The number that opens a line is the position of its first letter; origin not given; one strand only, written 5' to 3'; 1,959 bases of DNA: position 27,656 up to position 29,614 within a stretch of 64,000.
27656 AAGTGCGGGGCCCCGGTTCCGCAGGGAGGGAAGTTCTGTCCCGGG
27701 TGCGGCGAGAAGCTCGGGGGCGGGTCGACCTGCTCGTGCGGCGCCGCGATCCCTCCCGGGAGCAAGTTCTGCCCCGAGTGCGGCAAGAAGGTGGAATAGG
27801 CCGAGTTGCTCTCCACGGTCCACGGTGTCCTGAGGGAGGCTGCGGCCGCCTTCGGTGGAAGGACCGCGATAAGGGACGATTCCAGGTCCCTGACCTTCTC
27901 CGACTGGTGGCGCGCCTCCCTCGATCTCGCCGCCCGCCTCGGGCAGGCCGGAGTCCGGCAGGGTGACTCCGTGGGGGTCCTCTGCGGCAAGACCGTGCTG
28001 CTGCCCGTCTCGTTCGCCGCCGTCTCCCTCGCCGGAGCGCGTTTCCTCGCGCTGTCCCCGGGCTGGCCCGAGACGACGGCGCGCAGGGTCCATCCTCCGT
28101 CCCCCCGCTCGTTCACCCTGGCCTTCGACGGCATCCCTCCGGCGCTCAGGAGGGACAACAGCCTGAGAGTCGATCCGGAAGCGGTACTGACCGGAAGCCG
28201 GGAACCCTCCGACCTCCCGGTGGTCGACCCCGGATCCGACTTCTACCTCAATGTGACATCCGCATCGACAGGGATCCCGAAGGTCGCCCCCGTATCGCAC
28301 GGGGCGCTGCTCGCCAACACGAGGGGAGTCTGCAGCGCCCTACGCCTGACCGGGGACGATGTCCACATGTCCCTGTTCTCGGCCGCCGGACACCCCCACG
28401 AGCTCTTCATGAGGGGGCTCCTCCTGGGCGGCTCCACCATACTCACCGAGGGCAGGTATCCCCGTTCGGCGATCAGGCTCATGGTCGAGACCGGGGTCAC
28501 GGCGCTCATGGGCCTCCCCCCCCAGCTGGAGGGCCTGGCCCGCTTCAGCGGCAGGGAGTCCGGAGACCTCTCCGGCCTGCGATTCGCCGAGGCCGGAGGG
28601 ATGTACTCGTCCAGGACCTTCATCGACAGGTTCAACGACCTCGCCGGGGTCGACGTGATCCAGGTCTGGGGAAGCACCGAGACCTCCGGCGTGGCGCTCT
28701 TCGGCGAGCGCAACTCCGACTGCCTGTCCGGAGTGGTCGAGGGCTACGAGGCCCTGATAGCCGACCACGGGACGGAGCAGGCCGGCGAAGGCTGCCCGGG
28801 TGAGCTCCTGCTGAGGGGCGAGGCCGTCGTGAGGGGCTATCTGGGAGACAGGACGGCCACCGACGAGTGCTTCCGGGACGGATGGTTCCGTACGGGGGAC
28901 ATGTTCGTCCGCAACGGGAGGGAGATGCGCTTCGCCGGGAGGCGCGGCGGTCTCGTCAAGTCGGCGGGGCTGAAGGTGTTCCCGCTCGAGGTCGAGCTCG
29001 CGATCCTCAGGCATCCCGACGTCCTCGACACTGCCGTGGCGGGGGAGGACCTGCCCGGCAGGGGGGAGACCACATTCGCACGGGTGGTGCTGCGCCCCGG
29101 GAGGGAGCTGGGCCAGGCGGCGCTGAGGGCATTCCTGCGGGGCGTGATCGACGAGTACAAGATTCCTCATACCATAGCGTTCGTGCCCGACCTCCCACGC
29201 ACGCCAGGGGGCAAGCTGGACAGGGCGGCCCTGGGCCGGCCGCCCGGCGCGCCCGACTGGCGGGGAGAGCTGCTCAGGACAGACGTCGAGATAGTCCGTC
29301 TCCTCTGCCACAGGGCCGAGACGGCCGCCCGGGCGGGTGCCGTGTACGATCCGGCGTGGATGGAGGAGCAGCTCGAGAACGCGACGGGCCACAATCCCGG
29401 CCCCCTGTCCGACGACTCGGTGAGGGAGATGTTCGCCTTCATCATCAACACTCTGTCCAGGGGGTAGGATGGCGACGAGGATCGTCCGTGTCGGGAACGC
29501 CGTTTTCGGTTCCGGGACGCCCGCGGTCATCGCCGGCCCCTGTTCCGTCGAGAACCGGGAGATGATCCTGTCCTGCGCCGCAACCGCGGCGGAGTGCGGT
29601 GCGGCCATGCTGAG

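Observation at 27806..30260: Chorismate-mutase-like domain on an acyl-CoA ligase, directly upstream of a DAHP synthase with no regulatory domain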

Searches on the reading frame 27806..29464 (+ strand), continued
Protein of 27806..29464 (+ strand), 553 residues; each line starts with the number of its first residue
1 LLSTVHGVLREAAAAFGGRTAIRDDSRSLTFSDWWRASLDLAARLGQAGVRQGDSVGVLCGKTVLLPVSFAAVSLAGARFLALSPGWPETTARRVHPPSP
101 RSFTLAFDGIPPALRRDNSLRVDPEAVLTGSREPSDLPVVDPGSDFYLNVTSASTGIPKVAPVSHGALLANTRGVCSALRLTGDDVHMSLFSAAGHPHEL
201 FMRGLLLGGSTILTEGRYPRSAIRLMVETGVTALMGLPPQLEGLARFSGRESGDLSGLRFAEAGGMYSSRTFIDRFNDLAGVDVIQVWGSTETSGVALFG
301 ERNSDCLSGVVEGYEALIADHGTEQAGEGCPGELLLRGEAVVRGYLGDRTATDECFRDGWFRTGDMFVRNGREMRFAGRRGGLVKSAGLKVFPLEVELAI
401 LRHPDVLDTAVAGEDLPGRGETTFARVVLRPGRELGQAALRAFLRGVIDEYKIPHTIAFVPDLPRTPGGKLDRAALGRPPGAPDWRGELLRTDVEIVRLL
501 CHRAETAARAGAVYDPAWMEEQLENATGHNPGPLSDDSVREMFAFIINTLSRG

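Call 66: find_encoding_contigs(protein=P0146, flank=8000, max_places=1)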
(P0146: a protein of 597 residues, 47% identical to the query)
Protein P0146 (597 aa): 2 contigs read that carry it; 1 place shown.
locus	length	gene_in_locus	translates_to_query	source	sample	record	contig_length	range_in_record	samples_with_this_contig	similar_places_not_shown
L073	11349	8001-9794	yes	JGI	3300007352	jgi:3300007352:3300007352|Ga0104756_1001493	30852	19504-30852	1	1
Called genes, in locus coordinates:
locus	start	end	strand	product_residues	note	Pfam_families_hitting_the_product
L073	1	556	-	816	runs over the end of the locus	PF09586:YfhO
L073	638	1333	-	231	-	PF08241:Methyltransf_11, PF13649:Methyltransf_25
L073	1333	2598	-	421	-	PF13440:Polysacc_synt_3, PF03023:MurJ (weak)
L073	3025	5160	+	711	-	PF09826:Beta_propel (faint), PF08309:LVIVD (weak), PF18962:Por_Secre_tail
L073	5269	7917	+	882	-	-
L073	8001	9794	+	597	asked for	PF00501:AMP-binding, PF13193:AMP-binding_C, PF01817:CM_2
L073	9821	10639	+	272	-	PF00793:DAHP_synth_1, PF03102:NeuB (weak)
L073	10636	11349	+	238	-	?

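Call 67: find_encoding_contigs(protein=P0125, flank=8000, max_places=1)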
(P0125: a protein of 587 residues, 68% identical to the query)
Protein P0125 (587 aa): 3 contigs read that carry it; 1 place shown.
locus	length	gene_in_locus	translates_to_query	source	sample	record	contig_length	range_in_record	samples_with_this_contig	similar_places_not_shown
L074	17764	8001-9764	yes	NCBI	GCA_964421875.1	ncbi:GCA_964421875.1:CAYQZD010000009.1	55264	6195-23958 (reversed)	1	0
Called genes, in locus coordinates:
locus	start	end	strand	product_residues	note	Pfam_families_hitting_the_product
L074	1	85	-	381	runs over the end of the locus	PF04015:DUF362, PF00037:Fer4 (weak), PF12797:Fer4_2 (faint), PF12837:Fer4_6 (weak), PF12838:Fer4_7, PF13237:Fer4_10, PF14697:Fer4_21 (weak), PF13187:Fer4_9 (weak)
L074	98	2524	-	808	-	PF00246:Peptidase_M14, PF20773:InhA-like_MAM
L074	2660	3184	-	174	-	PF03266:NTPase_1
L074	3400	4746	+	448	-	PF00070:Pyr_redox (faint), PF01266:DAO, PF01593:Amino_oxidase, PF07992:Pyr_redox_2 (faint), PF13450:NAD_binding_8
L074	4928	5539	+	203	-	PF13483:Lactamase_B_3, PF00753:Lactamase_B (faint), PF12706:Lactamase_B_2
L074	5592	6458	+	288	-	PF01040:UbiA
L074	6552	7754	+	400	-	PF04015:DUF362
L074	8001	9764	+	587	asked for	PF00501:AMP-binding, PF13193:AMP-binding_C, PF01817:CM_2 (weak)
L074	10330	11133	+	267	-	PF00793:DAHP_synth_1, PF03102:NeuB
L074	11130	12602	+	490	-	PF01943:Polysacc_synt, PF13440:Polysacc_synt_3 (weak)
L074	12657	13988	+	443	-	PF02310:B12-binding, PF04055:Radical_SAM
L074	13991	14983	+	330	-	PF04055:Radical_SAM, PF13186:SPASM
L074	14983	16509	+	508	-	PF13231:PMT_2 (weak)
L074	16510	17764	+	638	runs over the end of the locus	PF00884:Sulfatase, PF01663:Phosphodiest (faint), PF16347:SGSH_C (weak)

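Call 68: find_homologous_proteins(query=L068:7800-8612:+, max_evalue=1e-30)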
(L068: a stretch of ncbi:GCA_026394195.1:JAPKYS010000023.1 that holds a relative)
Query L068:7800-8612:+ (271 aa): 8000 proteins with E <= 1e-30 among 8000 candidates; the best 120 are listed.
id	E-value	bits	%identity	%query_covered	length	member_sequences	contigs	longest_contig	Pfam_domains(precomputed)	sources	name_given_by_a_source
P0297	1.9e-177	606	100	100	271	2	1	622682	PF03102.21,PF00793.27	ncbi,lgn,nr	ncbi:MAG: 3-deoxy-7-phosphoheptulonate synthase [bacterium]|nr:3-deoxy-7-phosphoheptulonate synthase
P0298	2.4e-156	537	87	100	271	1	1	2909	PF03102.21,PF00793.27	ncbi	ncbi:MAG: 3-deoxy-7-phosphoheptulonate synthase [bacterium]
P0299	7.5e-156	535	87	100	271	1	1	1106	PF03102.21,PF00793.27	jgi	jgi:3-deoxy-7-phosphoheptulonate synthase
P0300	1.8e-155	534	87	100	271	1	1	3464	PF03102.21,PF00793.27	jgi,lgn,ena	jgi:3-deoxy-7-phosphoheptulonate synthase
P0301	4.1e-155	533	86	100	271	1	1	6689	PF03102.21,PF00793.27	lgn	-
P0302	2.7e-154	530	87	100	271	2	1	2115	PF03102.21,PF00793.27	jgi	jgi:3-deoxy-7-phosphoheptulonate synthase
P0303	4.6e-154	529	86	100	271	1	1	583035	PF03102.21,PF00793.27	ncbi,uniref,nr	ncbi:3-deoxy-7-phosphoheptulonate synthase [candidate division LCP-89 bacterium B3_LCP]|uniref:3-deo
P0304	1.1e-153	528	86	100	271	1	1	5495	PF03102.21,PF00793.27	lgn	-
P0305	5.5e-153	526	87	99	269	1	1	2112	PF03102.21,PF00793.27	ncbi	-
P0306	1.4e-152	524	86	100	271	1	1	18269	PF03102.21,PF00793.27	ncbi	-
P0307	2.2e-152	524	86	100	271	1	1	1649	PF03102.21,PF00793.27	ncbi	-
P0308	5.0e-152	523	85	99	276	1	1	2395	PF03102.21,PF00793.27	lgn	-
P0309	1.8e-151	521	86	100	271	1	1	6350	PF03102.21,PF00793.27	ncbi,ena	-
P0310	1.9e-150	517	86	99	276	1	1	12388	PF03102.21,PF00793.27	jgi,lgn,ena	-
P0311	1.4e-149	515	85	100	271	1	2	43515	PF03102.21,PF00793.27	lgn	-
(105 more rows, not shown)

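Call 75: search_protein_families(library=pfam, proteins=[L074:14983-16506:+, L065:48-1040:+], max_evalue=0.01)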
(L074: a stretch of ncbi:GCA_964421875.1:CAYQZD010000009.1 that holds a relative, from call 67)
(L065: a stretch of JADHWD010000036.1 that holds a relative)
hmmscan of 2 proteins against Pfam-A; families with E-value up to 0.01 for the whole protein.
L074:14983-16506:+ (508 aa): 1 family
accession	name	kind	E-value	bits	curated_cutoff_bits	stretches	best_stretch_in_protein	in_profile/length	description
PF13231.12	PMT_2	-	4.4e-08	33.9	26.1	1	58-214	2-158/160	Dolichyl-phosphate-mannose-protein mannosyltransferase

L065:48-1040:+ (331 aa): 1 family
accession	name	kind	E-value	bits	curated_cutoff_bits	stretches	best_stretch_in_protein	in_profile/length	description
PF04015.17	DUF362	-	7.4e-33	114.7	24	1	4-176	25-199/200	Domain of unknown function (DUF362)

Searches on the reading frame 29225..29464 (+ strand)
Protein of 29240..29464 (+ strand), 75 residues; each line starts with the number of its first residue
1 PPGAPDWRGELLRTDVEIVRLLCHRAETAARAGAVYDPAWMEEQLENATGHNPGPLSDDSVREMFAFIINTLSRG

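Call 3: search_protein_families(library=pfam, proteins=[window:29240-29464:+], max_evalue=1)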
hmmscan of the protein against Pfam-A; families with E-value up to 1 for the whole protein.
window:29240-29464:+ (75 aa): 2 families
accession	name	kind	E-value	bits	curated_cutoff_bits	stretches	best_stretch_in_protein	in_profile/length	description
PF01817.26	CM_2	-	8.1e-08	32.8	27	1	8-70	2-73/80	Chorismate mutase type II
PF18019.7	Cas3_HD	-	0.21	12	23.1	1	18-69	12-61/207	Cas3, HD domain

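Call 4: search_protein_families(library=ncbifam, proteins=[window:29240-29464:+], max_evalue=1)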
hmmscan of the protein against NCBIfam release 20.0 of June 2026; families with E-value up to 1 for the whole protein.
window:29240-29464:+ (75 aa): 3 families
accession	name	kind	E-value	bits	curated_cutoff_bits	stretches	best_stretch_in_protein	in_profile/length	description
TIGR01801.1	CM_A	equivalog_domain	3.6e-05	23.9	106.35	1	16-69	18-79/102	chorismate mutase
NF009239.0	PRK12595.1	equivalog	0.00032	19.8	279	1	12-70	14-80/360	bifunctional 3-deoxy-7-phosphoheptulonate synthase/chorismate mutase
TIGR01807.1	CM_P2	equivalog_domain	0.0049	17.1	69.55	1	15-68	22-75/76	chorismate mutase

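Call 6: search_solved_structures(query=window:29240-29464:+, max_evalue=10, show_alignments=3)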
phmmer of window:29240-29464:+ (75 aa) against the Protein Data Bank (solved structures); distinct sequences matched with E-value up to 10: 1.
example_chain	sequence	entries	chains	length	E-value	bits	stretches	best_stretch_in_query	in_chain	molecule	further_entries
2d8d_A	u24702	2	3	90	1.7e-05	28.3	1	8-69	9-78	phospho-2-dehydro-3-deoxyheptonate aldolase/chorismate mutase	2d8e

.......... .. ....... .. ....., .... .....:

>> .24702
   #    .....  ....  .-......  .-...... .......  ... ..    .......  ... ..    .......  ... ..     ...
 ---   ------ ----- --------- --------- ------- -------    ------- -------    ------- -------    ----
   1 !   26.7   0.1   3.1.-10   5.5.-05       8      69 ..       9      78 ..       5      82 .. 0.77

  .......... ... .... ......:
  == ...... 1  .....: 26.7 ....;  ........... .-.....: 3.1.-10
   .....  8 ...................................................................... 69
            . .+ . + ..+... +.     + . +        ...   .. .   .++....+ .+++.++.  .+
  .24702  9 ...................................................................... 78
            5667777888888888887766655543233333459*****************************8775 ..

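Call 21: search_solved_structures(query=A2, max_evalue=1, show_alignments=4)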
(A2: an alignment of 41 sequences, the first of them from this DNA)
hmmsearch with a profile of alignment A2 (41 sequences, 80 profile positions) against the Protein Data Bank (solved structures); distinct sequences matched with E-value up to 1: 9.
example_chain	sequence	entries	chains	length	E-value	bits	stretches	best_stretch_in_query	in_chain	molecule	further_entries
2d8d_A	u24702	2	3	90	1.8e-10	43.4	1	11-75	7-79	phospho-2-dehydro-3-deoxyheptonate aldolase/chorismate mutase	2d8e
3nvt_A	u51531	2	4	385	7.4e-08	35.1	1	10-75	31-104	3-deoxy-D-arabino-heptulosonate 7-phosphate synthase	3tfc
5gmu_A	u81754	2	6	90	1e-07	34.6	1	19-75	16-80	Protein AroA(G)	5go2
5j6f_A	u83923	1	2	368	5.7e-07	32.2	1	10-75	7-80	3-deoxy-D-arabino-heptulosonate 7-phosphate synthase, chorismate mutase-isozyme 3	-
7dww_B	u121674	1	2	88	0.029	17.1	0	9-30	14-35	msDPBB_sym2 protein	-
1qz7_B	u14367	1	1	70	0.4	13.5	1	45-71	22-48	Axin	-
6ygt_AAA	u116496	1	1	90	0.52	13.1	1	11-39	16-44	Intracellular chorismate mutase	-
2qbv_A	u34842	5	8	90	0.55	13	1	11-39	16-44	CHORISMATE MUTASE | RV0948C/MT0975 | Intracellular chorismate mutase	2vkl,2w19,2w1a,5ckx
5mpv_D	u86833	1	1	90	0.73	12.6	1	12-39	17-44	Intracellular chorismate mutase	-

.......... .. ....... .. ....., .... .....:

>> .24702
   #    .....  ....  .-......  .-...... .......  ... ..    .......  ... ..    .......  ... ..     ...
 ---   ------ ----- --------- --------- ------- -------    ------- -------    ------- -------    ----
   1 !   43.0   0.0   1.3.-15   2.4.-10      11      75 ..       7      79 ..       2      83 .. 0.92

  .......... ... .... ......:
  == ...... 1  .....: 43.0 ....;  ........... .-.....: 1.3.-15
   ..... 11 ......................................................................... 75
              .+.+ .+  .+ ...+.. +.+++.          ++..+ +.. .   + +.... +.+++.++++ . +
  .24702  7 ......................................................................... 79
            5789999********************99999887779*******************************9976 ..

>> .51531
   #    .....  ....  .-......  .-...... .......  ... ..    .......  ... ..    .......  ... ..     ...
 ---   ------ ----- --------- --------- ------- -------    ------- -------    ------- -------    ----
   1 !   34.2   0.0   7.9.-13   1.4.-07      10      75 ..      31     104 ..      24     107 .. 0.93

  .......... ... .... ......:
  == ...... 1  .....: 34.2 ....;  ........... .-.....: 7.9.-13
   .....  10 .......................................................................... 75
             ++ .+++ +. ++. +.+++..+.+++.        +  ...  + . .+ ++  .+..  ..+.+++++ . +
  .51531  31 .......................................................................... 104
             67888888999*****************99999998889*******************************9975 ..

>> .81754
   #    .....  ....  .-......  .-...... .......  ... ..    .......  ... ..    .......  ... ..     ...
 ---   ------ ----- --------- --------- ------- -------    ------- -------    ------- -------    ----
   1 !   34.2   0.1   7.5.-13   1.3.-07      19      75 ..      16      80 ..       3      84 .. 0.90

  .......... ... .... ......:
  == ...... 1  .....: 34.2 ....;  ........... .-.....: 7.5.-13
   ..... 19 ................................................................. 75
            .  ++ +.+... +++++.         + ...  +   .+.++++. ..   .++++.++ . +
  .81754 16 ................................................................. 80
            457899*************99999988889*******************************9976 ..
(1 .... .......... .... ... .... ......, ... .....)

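Call 31: predict_structure(alignment_id=A3)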
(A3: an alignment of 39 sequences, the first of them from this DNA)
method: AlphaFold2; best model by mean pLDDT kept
length: 80 residues; sequences in the alignment: 39
mean_pLDDT: 86.6   pTM: 0.67
mean pLDDT of the five models: 86.6, 81.2, 80.4, 75.6, 64.4
residues with pLDDT >= 90: 45; 70-90: 25; 50-70: 8; < 50: 2
segments of 3 or more residues with pLDDT < 50: none
pLDDT, mean of each block of 10 residues (from residue 1): 60 94 95 82 87 93 96 85
secondary structure, 60 per line:
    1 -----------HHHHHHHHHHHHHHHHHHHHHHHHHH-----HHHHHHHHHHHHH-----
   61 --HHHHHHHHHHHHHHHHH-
elements in order: H12-37 H43-55 H63-79

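Call 35: fold_search(model_id=the predicted structure, library=pdb)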
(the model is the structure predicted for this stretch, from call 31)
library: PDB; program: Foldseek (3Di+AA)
matches with E <= 10: 44; with E <= 0.001: 0
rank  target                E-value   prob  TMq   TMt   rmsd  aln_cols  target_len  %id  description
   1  2d8d_A                1.1e-03  1.00  0.79  0.79   1.0        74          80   34  Structure of Chorismate Mutase (Form I) from Thermus Thermophilus HB8 (released 2006-06-02)
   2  2d8d_B                1.4e-03  1.00  0.78  0.76   1.1        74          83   34  Structure of Chorismate Mutase (Form I) from Thermus Thermophilus HB8 (released 2006-06-02)
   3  2d8e                  1.4e-03  1.00  0.69  0.63   3.2        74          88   34  Structure of Chorismate Mutase (Form II) from Thermus Thermophilus HB8 (released 2006-06-02)
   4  3tfc_A                7.4e-03  1.00  0.76  0.19   1.8        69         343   23  1.95 Angstrom crystal structure of a bifunctional 3-deoxy-7-phosphoheptulonate synthase/chorismate mutase (aroA) from  (released 2011-08-31)
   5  5j6f_A                9.1e-03  1.00  0.75  0.18   3.2        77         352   18  Crystal structure of DAH7PS-CM complex from Geobacillus sp. with prephenate (released 2016-09-07)
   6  3nvt_A                1.6e-02  1.00  0.77  0.19   1.4        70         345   23  1.95 Angstrom crystal structure of a bifunctional 3-deoxy-7-phosphoheptulonate synthase/chorismate mutase (aroA) from  (released 2010-07-28)
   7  5j6f_B                2.1e-02  1.00  0.80  0.20   1.5        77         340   18  Crystal structure of DAH7PS-CM complex from Geobacillus sp. with prephenate (released 2016-09-07)
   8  5go2_A                2.4e-02  1.00  0.69  0.65   3.7        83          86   22  Crystal structure of chorismate mutase like domain of bifunctional DAHP synthase of Bacillus subtilis in complex with  (released 2017-07-26)
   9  5gmu_A                3.1e-02  1.00  0.77  0.74   2.3        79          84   20  Crystal structure of chorismate mutase like domain of bifunctional DAHP synthase of Bacillus subtilis in complex with  (released 2017-07-26)
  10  5go2_D                3.6e-02  1.00  0.66  0.61   4.4        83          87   22  Crystal structure of chorismate mutase like domain of bifunctional DAHP synthase of Bacillus subtilis in complex with  (released 2017-07-26)
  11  5gmu_B                6.2e-02  1.00  0.72  0.67   3.0        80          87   20  Crystal structure of chorismate mutase like domain of bifunctional DAHP synthase of Bacillus subtilis in complex with  (released 2017-07-26)
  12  3hgx_A                7.1e-02  1.00  0.73  0.61   5.8        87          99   23  Crystal Structure of Pseudomonas aeruginosa Isochorismate-Pyruvate Lyase K42A mutant in complex with salicylate and py (released 2009-06-30)
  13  2h9d_D                1.2e-01  0.99  0.74  0.61   5.2        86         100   23  Pyruvate-Bound Structure of the Isochorismate-Pyruvate Lyase from Pseudomonas aerugionsa (released 2006-08-15)
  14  6al9_A                1.6e-01  1.00  0.78  0.70   1.6        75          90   19  Crystal structure of chorismate mutase from Helicobacter pylori in complex with prephenate (released 2018-11-07)
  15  6al9_B                1.7e-01  1.00  0.77  0.68   2.1        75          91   19  Crystal structure of chorismate mutase from Helicobacter pylori in complex with prephenate (released 2018-11-07)
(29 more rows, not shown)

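Call 47: search_protein_representatives(alignment_id=A3)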
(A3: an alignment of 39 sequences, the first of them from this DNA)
Query: 39 sequences, 80 profile positions. Proteins with E-value up to 0.001 (for the whole library): 58; up to 1e-10: 2; up to 1e-30: 2. The best 58 are listed.
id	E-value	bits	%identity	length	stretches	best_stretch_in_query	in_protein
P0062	1.0e-35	137.1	-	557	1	2-80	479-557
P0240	2.6e-35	135.8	-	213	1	1-80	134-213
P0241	2.9e-09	52.4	-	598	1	9-79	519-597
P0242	1.5e-07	46.9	-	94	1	11-76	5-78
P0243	6.4e-07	44.8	-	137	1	12-77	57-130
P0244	9.2e-07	44.3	-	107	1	12-78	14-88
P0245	1.1e-06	44.1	-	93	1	10-76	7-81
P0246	2.0e-06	43.2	-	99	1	9-77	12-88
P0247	6.4e-06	41.6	-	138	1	3-76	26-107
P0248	7.4e-06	41.4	-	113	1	9-75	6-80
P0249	1.2e-05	40.8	-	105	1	23-79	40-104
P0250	1.3e-05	40.7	-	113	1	11-75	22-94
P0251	1.9e-05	40.1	-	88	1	19-74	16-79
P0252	2.1e-05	40.0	-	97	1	11-76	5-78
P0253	3.1e-05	39.4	-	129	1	8-76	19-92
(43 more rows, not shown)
